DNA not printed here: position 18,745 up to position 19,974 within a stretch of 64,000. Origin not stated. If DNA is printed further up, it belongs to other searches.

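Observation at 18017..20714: Tandem, translationally coupled triplet of PI3K/PI4K-like kinase-fold paralogs upstream of the rpsB operon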

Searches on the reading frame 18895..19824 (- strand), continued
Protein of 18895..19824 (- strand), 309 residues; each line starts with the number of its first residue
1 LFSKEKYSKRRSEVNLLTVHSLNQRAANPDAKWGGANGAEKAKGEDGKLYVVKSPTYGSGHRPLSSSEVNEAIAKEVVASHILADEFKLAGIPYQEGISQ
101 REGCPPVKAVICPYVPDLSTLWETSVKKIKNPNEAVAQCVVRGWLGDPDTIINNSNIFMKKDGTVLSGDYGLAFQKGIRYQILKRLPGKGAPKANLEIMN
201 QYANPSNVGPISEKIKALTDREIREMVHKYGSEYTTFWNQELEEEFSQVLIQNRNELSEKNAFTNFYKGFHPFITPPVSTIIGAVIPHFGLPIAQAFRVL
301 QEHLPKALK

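Call 28: fold_search(model_id=the predicted structure, library=pdb)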
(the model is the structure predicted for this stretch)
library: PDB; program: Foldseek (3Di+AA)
matches with E <= 10: 1974; with E <= 0.001: 883
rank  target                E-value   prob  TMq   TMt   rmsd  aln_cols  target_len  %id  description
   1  4gfm                  5.5e-06  1.00  0.39  0.41  16.6       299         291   13  JAK2 kinase (JH1 domain) with 2,6-DICHLORO-N-(2-OXO-2,5-DIHYDROPYRIDIN-4-YL)BENZAMIDE (released 2013-06-19)
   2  3io7                  8.3e-06  1.00  0.39  0.41  17.0       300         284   13  2-Aminopyrazolo[1,5-a]pyrimidines as potent and selective inhibitors of JAK2 (released 2009-11-10)
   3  4fk6_A                8.8e-06  1.00  0.39  0.42  16.8       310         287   15  JAK1 kinase (JH1 domain) in complex with compound 72 (released 2012-11-07)
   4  3iok                  8.8e-06  1.00  0.36  0.38  16.4       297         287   14  2-Aminopyrazolo[1,5-a]pyrimidines as potent and selective inhibitors of JAK2 (released 2009-11-10)
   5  3tjc_B                9.3e-06  1.00  0.40  0.42  16.5       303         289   12  Co-crystal structure of jak2 with thienopyridine 8 (released 2011-11-30)
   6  7q7i                  9.3e-06  1.00  0.36  0.37  16.4       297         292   14  JAK2 in complex with 4-{8-methoxy-2-[(1-methyl-1H-pyrazol-4-yl)amino]quinazolin-6-yl}phenol (released 2022-02-02)
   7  8g8o_A                9.3e-06  1.00  0.36  0.39  16.1       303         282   14  The crystal structure of JAK2 in complex with Compound 31 (released 2023-06-21)
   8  3kf4_B                9.3e-06  1.00  0.32  0.36  16.9       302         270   14  Structural analysis of DFG-in and DFG-out dual Src-Abl inhibitors sharing a common vinyl purine template (released 2009-12-22)
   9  4zim_B                9.9e-06  1.00  0.40  0.42  16.3       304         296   12  CRYSTAL STRUCTURE OF JANUS KINASE 2 IN COMPLEX WITH A 9H-CARBAZOLE-1-CARBOXAMIDE INHIBITOR (released 2015-06-03)
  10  3oz6_A                1.1e-05  1.00  0.31  0.28  18.6       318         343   12  Crystal structure of MapK from Cryptosporidium Parvum, cgd2_1960 (released 2010-12-08)
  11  5cf8_B                1.2e-05  1.00  0.39  0.42  16.5       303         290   12  CRYSTAL STRUCTURE OF JANUS KINASE 2 IN COMPLEX WITH N,N-DICYCLOPROPYL-10-ETHYL-7-[(3-METHOXYPROPYL)AMINO] -3-METHYL-3, (released 2015-08-26)
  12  5cf4_B                1.2e-05  1.00  0.39  0.41  16.4       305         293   13  CRYSTAL STRUCTURE OF JANUS KINASE 2 IN COMPLEX WITH N,N-DICYCLOPROPYL-10-ETHYL-7-[(3-METHOXYPROPYL)AMINO] -3-METHYL-3, (released 2015-08-26)
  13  6tpf_A                1.2e-05  1.00  0.37  0.39  16.5       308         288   16  Fragment-based discovery of pyrazolopyridones as JAK1 inhibitors with excellent subtype selectivity (released 2020-06-10)
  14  4hge_B                1.2e-05  1.00  0.39  0.41  16.7       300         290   12  JAK2 kinase (JH1 domain) in complex with compound 8 (released 2012-10-24)
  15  6vgl_A                1.3e-05  1.00  0.36  0.36  16.3       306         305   13  JAK2 JH1 in complex with ruxolitinib (released 2021-01-13)
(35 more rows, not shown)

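Call 29: find_homologous_proteins(query=A3, max_evalue=0.001)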
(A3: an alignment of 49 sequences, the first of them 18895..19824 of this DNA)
Query A3 (49 sequences) (309 aa, profile of the alignment): 7 proteins with E <= 0.001 among 8000 candidates.
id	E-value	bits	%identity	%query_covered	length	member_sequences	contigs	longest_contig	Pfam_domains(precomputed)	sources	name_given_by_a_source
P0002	8.8e-105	369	78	96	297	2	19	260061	-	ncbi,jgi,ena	jgi:hypothetical protein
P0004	2.0e-103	365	62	96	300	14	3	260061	-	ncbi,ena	-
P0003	3.0e-103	364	62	95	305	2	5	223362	-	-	-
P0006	2.1e-101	358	60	91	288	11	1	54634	-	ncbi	-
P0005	3.2e-101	358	61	91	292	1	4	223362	-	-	-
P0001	1.5e-100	355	100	93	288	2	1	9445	-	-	-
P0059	4.1e-63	232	22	61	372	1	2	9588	-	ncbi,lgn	-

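Call 30: find_encoding_contigs(protein=P0007, flank=6000, max_places=3)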
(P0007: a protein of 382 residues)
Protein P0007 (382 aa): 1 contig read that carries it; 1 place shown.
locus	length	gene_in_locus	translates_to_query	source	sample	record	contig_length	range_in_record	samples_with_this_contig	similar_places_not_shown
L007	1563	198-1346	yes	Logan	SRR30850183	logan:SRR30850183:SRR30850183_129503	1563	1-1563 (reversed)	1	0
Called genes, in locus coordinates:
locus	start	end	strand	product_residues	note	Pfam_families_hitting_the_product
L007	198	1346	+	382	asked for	-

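Call 31: find_encoding_contigs(protein=P0059, flank=6000, max_places=3)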
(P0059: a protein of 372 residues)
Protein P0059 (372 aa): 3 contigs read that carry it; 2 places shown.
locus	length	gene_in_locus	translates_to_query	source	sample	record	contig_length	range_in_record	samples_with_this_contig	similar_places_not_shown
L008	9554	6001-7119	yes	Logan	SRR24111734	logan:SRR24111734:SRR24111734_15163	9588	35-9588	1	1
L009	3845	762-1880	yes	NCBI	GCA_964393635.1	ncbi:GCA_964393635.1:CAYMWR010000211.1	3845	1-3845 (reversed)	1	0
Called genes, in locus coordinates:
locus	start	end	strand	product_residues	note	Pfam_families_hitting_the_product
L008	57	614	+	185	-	-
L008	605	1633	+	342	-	PF12895:ANAPC3 (faint), PF23914:TPR_CcmH_CycH, PF25063:ARM_TT21_C, PF13432:TPR_16 (weak), PF14559:TPR_19 (weak), PF14559:TPR_19 (weak), PF13432:TPR_16, PF13414:TPR_11 (weak), +9 more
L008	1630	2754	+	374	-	PF26745:SPM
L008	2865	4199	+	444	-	PF01547:SBP_bac_1, PF13416:SBP_bac_8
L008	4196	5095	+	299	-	PF00528:BPD_transp_1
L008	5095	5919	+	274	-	PF00528:BPD_transp_1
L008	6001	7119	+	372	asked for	-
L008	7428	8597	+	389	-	PF02881:SRP54_N, PF13604:AAA_30 (weak), PF00448:SRP54, PF13401:AAA_22 (weak)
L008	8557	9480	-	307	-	PF01522:Polysacc_deac_1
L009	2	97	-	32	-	?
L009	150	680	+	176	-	PF00528:BPD_transp_1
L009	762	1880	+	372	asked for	-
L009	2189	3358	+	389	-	PF02881:SRP54_N, PF13604:AAA_30 (weak), PF00448:SRP54, PF13401:AAA_22 (weak)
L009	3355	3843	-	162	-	?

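Call 35: search_protein_families(library=pfam, proteins=[P0036, P0037, P0040, P0044, P0045, P0049, P0056, P0059, P0033, P0034], max_evalue=1)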
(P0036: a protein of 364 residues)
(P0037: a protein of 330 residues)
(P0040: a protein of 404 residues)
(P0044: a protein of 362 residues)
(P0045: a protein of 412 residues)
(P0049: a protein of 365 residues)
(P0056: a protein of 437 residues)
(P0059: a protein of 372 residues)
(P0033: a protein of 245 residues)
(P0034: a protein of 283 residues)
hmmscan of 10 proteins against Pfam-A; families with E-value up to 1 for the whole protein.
P0036 (364 aa): 0 families

P0037 (330 aa): 0 families

P0040 (404 aa): 0 families

P0044 (362 aa): 0 families

P0045 (412 aa): 0 families

P0049 (365 aa): 0 families

P0056 (437 aa): 0 families

P0059 (372 aa): 0 families

P0033 (245 aa): 1 family
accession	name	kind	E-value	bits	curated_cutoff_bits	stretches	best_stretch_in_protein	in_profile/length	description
PF03109.22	ABC1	-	0.24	10.9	22.9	1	126-166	191-229/244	ABC1 atypical kinase-like domain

P0034 (283 aa): 0 families

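Call 36: search_protein_families(library=pfam, proteins=[P0019, P0021, P0022, P0023, P0025, P0026, P0027, P0028, P0029, P0031], max_evalue=1)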
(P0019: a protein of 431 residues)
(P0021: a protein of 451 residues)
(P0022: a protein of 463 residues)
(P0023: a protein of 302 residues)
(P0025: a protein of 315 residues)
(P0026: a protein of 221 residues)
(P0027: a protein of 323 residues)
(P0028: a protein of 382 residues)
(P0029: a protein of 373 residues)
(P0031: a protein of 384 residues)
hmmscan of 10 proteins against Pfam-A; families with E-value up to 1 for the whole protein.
P0019 (431 aa): 1 family
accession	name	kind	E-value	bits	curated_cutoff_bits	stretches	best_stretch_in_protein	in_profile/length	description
PF18636.7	Sld7_N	-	0.12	13.1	25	0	261-294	82-114/122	Mitochondrial morphogenesis protein SLD7 N-terminal domain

P0021 (451 aa): 2 families
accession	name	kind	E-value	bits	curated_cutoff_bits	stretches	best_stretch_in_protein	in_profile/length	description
PF00735.24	Septin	-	0.018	14.7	26.2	1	246-321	126-206/280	Septin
PF12297.13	EVC2_like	-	0.16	11.2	25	1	272-308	147-182/429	Ellis van Creveld protein 2 like protein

P0022 (463 aa): 1 family
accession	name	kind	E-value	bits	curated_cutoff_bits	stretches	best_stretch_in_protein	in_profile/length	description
PF20613.4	HipA_2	-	0.012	15.4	27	1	233-270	112-154/240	HipA-like kinase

P0023 (302 aa): 0 families

P0025 (315 aa): 0 families

P0026 (221 aa): 0 families

P0027 (323 aa): 0 families

P0028 (382 aa): 1 family
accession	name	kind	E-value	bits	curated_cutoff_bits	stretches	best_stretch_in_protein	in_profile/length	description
PF20613.4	HipA_2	-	5.9e-07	29.4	27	1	32-166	7-152/240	HipA-like kinase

P0029 (373 aa): 3 families
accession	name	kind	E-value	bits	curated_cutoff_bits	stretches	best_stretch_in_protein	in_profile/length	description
PF20613.4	HipA_2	-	0.012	15.3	27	1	35-174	9-153/240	HipA-like kinase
PF14261.11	DUF4351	-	0.12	12.9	25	1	200-227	25-52/59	Domain of unknown function (DUF4351)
PF14278.11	TetR_C_8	-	0.45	11.1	26.1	1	296-366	14-87/103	Transcriptional regulator C-terminal region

P0031 (384 aa): 1 family
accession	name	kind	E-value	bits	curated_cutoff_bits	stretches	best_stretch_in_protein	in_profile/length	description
PF20613.4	HipA_2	-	0.28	10.9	27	0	159-197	113-155/240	HipA-like kinase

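Call 37: find_encoding_contigs(protein=P0009, flank=8000, max_places=2)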
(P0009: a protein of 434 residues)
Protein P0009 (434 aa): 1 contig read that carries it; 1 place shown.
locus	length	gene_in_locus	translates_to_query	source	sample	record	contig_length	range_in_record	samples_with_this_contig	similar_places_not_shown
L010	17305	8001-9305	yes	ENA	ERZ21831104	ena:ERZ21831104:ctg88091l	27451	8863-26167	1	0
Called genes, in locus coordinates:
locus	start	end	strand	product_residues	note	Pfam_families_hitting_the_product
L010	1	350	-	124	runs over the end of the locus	-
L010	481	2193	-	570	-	PF00069:Pkinase, PF07714:PK_Tyr_Ser-Thr, PF12796:Ank_2, PF12796:Ank_2, PF00023:Ank, PF13637:Ank_4, PF12796:Ank_2, PF13857:Ank_5, +6 more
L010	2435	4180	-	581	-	PF00069:Pkinase, PF07714:PK_Tyr_Ser-Thr, PF12796:Ank_2, PF13637:Ank_4 (weak), PF13857:Ank_5 (weak), PF00023:Ank (weak), PF12796:Ank_2, PF13857:Ank_5, +5 more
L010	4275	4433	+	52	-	-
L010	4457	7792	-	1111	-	-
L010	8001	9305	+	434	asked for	-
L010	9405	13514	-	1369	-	PF00515:TPR_1, PF07719:TPR_2, PF13414:TPR_11, PF13424:TPR_12 (weak), PF14559:TPR_19 (weak), PF00515:TPR_1 (weak), PF13431:TPR_17 (weak), PF00771:FHIPEP, +15 more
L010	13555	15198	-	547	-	PF00771:FHIPEP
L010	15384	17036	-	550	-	PF00515:TPR_1 (weak), PF07719:TPR_2 (weak), PF13424:TPR_12 (weak), PF13414:TPR_11, PF14559:TPR_19 (weak), PF13424:TPR_12, PF13432:TPR_16, PF00515:TPR_1, +20 more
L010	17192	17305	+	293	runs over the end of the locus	PF00069:Pkinase, PF07714:PK_Tyr_Ser-Thr, PF03109:ABC1 (weak)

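Call 38: find_encoding_contigs(protein=P0010, flank=8000, max_places=2)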
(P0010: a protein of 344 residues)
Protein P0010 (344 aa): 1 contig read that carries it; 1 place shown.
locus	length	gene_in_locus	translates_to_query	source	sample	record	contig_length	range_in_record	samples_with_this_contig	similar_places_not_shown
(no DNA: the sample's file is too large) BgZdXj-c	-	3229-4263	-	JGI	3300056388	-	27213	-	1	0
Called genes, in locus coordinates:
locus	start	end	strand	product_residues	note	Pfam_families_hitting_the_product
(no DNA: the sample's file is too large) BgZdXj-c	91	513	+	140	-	PF16124:RecQ_Zn_bind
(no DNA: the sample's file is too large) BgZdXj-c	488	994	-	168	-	PF01161:PBP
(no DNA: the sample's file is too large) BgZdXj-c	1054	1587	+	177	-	PF01814:Hemerythrin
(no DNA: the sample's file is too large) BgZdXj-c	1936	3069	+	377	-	-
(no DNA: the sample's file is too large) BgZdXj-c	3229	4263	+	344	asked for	-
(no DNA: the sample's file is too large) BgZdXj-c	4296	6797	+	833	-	-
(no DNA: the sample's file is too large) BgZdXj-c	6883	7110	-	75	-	-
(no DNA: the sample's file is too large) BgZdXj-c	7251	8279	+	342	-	PF02492:cobW, PF07683:CobW_C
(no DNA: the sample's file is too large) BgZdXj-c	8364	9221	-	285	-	PF00459:Inositol_P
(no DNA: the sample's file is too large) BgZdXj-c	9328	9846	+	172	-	-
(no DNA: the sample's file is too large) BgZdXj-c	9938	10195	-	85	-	-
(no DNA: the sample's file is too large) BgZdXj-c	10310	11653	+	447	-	PF00070:Pyr_redox (weak), PF07992:Pyr_redox_2, PF13738:Pyr_redox_3 (faint), PF13454:NAD_binding_9 (faint), PF00070:Pyr_redox, PF22366:NDH2_C (faint)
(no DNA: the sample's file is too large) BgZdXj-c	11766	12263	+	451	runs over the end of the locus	PF01554:MatE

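Call 39: find_encoding_contigs(protein=P0028, flank=8000, max_places=2)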
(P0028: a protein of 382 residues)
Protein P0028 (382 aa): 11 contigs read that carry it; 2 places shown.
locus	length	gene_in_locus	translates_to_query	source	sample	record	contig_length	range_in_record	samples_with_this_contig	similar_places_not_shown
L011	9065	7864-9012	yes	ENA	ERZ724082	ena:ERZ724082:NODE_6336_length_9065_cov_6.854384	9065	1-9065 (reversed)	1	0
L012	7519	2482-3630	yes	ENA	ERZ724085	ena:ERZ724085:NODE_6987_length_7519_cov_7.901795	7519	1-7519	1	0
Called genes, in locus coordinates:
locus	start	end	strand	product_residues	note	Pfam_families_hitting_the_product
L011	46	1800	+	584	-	PF01011:PQQ (faint), PF13570:Beta-prop_ACSF4 (faint), PF23727:Beta-prop_FAM234A_B (faint), PF13360:PQQ_2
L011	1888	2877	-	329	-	-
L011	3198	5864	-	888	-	PF00498:FHA, PF16697:Yop-YscD_cpl (weak), PF03781:FGE-sulfatase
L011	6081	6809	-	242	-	PF00383:dCMP_cyt_deam_1, PF14437:MafB19-deam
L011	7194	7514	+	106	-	PF00085:Thioredoxin, PF13098:Thioredoxin_2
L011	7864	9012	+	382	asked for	PF20613:HipA_2 (weak)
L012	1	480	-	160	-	?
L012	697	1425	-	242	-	PF00383:dCMP_cyt_deam_1, PF14437:MafB19-deam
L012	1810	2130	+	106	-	PF00085:Thioredoxin, PF13098:Thioredoxin_2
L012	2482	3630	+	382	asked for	PF20613:HipA_2 (weak)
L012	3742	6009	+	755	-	-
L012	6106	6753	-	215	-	PF03413:PepSY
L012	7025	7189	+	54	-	PF00037:Fer4, PF13237:Fer4_10, PF14697:Fer4_21, PF12838:Fer4_7, PF13187:Fer4_9, PF25160:LdpA_Fe-S-bd (weak), PF12797:Fer4_2 (weak), PF00037:Fer4, +6 more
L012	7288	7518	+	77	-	?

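Call 45: fold_search(model_id=the predicted structure, library=viral)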
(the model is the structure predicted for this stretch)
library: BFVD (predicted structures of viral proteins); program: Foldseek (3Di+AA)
matches with E <= 10: 437; with E <= 0.001: 83
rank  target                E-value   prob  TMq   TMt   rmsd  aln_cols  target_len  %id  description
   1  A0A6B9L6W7            1.9e-09  1.00  0.50  0.14   8.8       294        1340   15  ADP-ribosyltransferase [Mycobacterium phage Onyinye]
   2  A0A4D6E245            1.9e-08  1.00  0.46  0.12  12.8       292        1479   17  Uncharacterized protein [Gordonia phage GodonK]
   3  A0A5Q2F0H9            4.1e-08  1.00  0.46  0.21  12.1       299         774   18  Uncharacterized protein [Gordonia phage Sixama]
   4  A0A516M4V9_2          1.9e-07  1.00  0.44  0.15   9.1       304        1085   15  (no name in the UniProt tables at hand)
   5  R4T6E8                3.5e-07  1.00  0.43  0.14  10.4       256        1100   19  Uncharacterized protein [Haloarcula hispanica tailed virus 1]
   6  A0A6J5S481            5.9e-07  1.00  0.37  0.12  14.6       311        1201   16  Phage portal protein, HK97 [uncultured Caudovirales phage]
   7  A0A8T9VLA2            9.5e-07  1.00  0.47  0.25  10.7       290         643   16  (no name in the UniProt tables at hand)
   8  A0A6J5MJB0            1.4e-06  1.00  0.48  0.27   9.2       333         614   11  Phosphatidylinositol 3-/4-kinase, catalytic domain containing protein [uncultured Caudovirales phage]
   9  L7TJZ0                1.4e-06  1.00  0.47  0.31  12.8       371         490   12  PI3K/PI4K catalytic domain-containing protein [Halorubrum sodomense tailed virus 2]
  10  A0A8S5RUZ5            1.5e-06  1.00  0.38  0.16   9.8       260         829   17  (no name in the UniProt tables at hand)
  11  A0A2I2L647            1.8e-06  1.00  0.33  0.24  16.1       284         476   16  Cyclin-dependent kinase [Orpheovirus IHUMI-LCC2]
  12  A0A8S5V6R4            2.3e-06  1.00  0.48  0.53   7.0       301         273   14  Transferase [Myoviridae sp. ctRci5]
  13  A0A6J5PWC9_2          3.8e-06  1.00  0.47  0.14  16.3       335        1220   15  ADP ribosyltransferase [uncultured Caudovirales phage]
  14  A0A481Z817            7.7e-06  1.00  0.32  0.27  18.3       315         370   14  Putative serine/threonine protein kinase [Pithovirus LCPAC202]
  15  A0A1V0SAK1            1.2e-05  1.00  0.37  0.19   8.9       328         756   14  Phosphoinositide 3-kinase [Catovirus CTV1]
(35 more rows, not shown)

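Call 50: search_protein_families(library=padloc, proteins=[window:18895-19785:-], max_evalue=1)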
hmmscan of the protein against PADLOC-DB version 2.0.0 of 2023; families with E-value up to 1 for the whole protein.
window:18895-19785:- (296 aa): 0 families

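Call 51: search_protein_families(library=phrogs, proteins=[window:18895-19785:-], max_evalue=1)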
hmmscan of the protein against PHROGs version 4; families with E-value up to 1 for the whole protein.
window:18895-19785:- (296 aa): 0 families
